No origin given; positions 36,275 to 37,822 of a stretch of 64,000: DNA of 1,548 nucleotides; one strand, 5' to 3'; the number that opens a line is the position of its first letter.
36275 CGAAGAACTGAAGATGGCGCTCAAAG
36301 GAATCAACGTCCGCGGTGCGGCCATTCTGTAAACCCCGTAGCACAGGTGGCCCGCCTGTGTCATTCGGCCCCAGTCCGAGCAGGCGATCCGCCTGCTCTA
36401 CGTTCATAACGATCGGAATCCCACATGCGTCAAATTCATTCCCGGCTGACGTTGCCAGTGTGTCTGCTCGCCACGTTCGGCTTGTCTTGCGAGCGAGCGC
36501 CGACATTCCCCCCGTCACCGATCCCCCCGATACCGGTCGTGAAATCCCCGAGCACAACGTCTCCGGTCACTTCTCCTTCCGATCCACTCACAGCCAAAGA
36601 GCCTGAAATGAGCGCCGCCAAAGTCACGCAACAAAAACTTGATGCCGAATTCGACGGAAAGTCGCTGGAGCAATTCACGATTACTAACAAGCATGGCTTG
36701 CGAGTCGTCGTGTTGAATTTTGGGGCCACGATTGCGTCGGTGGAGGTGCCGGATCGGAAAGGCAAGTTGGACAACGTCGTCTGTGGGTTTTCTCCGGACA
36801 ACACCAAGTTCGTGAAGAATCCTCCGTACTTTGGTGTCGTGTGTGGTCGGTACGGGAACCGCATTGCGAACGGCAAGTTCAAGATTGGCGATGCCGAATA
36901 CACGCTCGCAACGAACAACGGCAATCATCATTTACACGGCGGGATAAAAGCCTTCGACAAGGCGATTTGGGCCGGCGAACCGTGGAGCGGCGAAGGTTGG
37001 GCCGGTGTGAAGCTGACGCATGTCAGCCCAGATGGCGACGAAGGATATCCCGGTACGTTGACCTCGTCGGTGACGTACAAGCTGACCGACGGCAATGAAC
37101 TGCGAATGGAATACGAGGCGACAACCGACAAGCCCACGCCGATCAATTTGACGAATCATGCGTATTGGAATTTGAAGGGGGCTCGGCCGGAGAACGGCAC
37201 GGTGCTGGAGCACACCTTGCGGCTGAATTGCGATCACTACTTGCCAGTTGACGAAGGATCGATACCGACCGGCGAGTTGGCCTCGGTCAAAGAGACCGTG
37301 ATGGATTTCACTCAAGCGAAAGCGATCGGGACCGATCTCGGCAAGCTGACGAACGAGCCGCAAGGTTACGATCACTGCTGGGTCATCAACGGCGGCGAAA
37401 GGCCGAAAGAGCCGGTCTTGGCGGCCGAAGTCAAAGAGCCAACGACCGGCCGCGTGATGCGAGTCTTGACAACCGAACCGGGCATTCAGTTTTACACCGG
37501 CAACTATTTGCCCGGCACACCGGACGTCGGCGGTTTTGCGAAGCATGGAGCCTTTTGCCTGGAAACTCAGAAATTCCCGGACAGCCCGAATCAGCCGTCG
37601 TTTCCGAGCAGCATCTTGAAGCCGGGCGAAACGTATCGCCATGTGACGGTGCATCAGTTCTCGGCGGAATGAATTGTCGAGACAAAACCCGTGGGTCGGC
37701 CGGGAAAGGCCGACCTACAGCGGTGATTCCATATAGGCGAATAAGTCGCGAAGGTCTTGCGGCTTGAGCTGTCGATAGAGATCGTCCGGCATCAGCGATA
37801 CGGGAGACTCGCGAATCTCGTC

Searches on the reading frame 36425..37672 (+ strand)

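Call 57: search_protein_families(library=pfam, proteins=[window:36425-37672:+], max_evalue=0.00001)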
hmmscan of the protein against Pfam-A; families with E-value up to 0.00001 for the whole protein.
window:36425-37672:+ (415 aa): 1 family
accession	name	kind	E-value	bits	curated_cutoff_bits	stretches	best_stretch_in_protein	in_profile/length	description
PF01263.26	Aldose_epim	-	5.7e-91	305.4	27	1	83-409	2-297/299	Aldose 1-epimerase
